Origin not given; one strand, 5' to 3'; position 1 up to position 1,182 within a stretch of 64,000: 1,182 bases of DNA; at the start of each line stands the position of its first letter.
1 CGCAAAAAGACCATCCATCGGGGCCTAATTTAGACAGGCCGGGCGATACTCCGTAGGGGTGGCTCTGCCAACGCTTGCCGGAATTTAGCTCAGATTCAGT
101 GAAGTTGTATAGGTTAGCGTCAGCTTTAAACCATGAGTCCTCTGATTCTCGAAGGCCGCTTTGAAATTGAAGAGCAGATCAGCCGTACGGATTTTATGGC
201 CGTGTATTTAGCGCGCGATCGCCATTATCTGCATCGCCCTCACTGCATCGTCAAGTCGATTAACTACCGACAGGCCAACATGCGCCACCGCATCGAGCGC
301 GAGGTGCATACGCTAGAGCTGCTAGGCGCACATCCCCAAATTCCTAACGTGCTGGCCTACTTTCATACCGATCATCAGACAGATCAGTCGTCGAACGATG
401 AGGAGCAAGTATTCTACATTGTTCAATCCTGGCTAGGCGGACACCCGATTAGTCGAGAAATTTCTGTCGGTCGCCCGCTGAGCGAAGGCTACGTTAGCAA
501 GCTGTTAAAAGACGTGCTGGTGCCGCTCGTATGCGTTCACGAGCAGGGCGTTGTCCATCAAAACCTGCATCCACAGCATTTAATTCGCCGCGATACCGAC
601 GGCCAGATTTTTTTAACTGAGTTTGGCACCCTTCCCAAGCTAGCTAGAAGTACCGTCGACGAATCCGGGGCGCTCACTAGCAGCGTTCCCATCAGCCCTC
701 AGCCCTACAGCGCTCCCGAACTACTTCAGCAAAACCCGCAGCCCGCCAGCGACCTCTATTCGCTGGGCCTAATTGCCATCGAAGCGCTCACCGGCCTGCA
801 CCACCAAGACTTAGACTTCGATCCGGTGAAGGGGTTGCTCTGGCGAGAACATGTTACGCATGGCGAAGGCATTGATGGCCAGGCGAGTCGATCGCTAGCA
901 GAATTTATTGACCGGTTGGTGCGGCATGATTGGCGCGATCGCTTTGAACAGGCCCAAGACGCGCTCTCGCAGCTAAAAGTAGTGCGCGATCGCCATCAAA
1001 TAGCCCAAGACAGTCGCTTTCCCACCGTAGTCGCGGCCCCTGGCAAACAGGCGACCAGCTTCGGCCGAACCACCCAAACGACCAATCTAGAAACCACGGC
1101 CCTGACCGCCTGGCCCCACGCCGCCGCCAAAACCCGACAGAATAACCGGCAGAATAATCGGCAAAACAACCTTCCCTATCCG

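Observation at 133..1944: Receptor-like double pseudoenzyme: dead kinase inside, dead D,D-peptidase outside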

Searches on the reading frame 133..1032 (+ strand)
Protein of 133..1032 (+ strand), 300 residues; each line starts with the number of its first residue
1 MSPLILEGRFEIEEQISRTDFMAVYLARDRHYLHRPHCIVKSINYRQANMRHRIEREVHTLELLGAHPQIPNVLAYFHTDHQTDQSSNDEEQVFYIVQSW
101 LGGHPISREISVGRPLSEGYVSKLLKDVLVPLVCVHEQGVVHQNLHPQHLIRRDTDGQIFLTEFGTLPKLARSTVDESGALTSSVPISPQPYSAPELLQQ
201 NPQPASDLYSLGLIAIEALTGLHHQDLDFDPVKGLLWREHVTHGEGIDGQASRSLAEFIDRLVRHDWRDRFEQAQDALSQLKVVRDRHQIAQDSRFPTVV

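Call 35: predict_structure(alignment_id=A2)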
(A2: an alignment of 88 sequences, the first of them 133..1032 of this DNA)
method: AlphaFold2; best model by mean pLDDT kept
length: 300 residues; sequences in the alignment: 88
mean_pLDDT: 88.1   pTM: 0.87
mean pLDDT of the five models: 88.1, 87.1, 87.0, 86.6, 84.6
residues with pLDDT >= 90: 192; 70-90: 79; 50-70: 24; < 50: 5
segments of 3 or more residues with pLDDT < 50: 245-247
pLDDT, mean of each block of 10 residues (from residue 1): 82 93 95 93 91 94 96 93 58 94 95 91 97 97 95 96 90 86 77 83 93 97 93 88 57 90 94 97 81 59
secondary structure, 60 per line:
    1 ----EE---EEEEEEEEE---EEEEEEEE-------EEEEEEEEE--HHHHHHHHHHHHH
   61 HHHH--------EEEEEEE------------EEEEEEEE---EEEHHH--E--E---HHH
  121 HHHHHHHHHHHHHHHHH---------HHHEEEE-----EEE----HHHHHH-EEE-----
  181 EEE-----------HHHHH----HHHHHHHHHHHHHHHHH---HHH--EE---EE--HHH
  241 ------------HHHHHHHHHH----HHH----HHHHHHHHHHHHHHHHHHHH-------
elements in order: E10-18 E22-29 E37-45 H48-64 E73-79 E92-99 E103-105 H118-137 E150-153 E159-161 H166-171 E173-175 E181-183 H195-199 H204-220 H253-262 H274-293

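Call 39: fold_search(model_id=the predicted structure, library=pdb)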
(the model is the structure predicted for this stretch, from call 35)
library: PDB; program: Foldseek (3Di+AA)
matches with E <= 10: 2000; with E <= 0.001: 1999
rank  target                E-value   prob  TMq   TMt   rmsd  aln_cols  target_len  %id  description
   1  9ymt                  1.8e-16  1.00  0.67  0.73   7.1       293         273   21  Staphylococcus aureus serine/threonine kinase Stk1 with inhibitor GW779439X (released 2026-03-11)
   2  4x3f_A                2.5e-16  1.00  0.67  0.73   7.2       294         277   21  Crystal structure of the intracellular domain of the M. tuberculosis Ser/Thr kinase PknA (released 2015-01-21)
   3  3f61                  3.7e-16  1.00  0.62  0.68   5.7       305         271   18  Crystal Structure of M. tuberculosis PknB Leu33Asp/Val222Asp double mutant in complex with ADP (released 2008-12-02)
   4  3orp                  3.7e-16  1.00  0.59  0.64   7.8       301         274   19  Mycobacterium tuberculosis PknB kinase domain L33D mutant (crystal form 5) (released 2010-12-15)
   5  2fum_D                5.9e-16  1.00  0.66  0.76   6.1       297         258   21  Catalytic domain of protein kinase PknB from Mycobacterium tuberculosis in complex with mitoxantrone (released 2006-08-01)
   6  1o6y                  6.3e-16  1.00  0.67  0.77   5.0       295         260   19  Catalytic domain of PknB kinase from Mycobacterium tuberculosis (released 2003-01-30)
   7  4x3f_B                6.7e-16  1.00  0.71  0.75   6.1       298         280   22  Crystal structure of the intracellular domain of the M. tuberculosis Ser/Thr kinase PknA (released 2015-01-21)
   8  6b2p                  1.0e-15  1.00  0.69  0.80   3.9       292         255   20  Dual Inhibition of the Essential Protein Kinases A and B in Mycobacterium tuberculosis (released 2018-02-14)
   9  4ow8                  1.4e-15  1.00  0.69  0.74   7.1       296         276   22  Crystal structure of kinase domain of PknA from Mtb (released 2015-02-04)
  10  4eqm_A                1.5e-15  1.00  0.68  0.75   6.1       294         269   20  Structural analysis of Staphylococcus aureus serine/threonine kinase PknB (released 2012-06-27)
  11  3ork                  1.6e-15  1.00  0.62  0.67   6.4       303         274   17  Mycobacterium tuberculosis PknB kinase domain L33D mutant (crystal form 2) (released 2010-12-15)
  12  5u94                  1.7e-15  1.00  0.66  0.75   5.8       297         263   20  Crystal structure of the Mycobacterium tuberculosis PASTA kinase PknB in complex with the potential theraputic kinase in (released 2017-12-20)
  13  3ort                  1.7e-15  1.00  0.62  0.68   6.8       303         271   18  Mycobacterium tuberculosis PknB kinase domain L33D mutant (crystal form 6) (released 2010-12-15)
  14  3orm                  1.8e-15  1.00  0.64  0.71   5.5       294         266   19  Mycobacterium tuberculosis PknB kinase domain D76A mutant (released 2010-12-15)
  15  3ori_A                1.9e-15  1.00  0.62  0.70   6.3       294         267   20  Mycobacterium tuberculosis PknB kinase domain L33D mutant (crystal form 1) (released 2010-12-15)
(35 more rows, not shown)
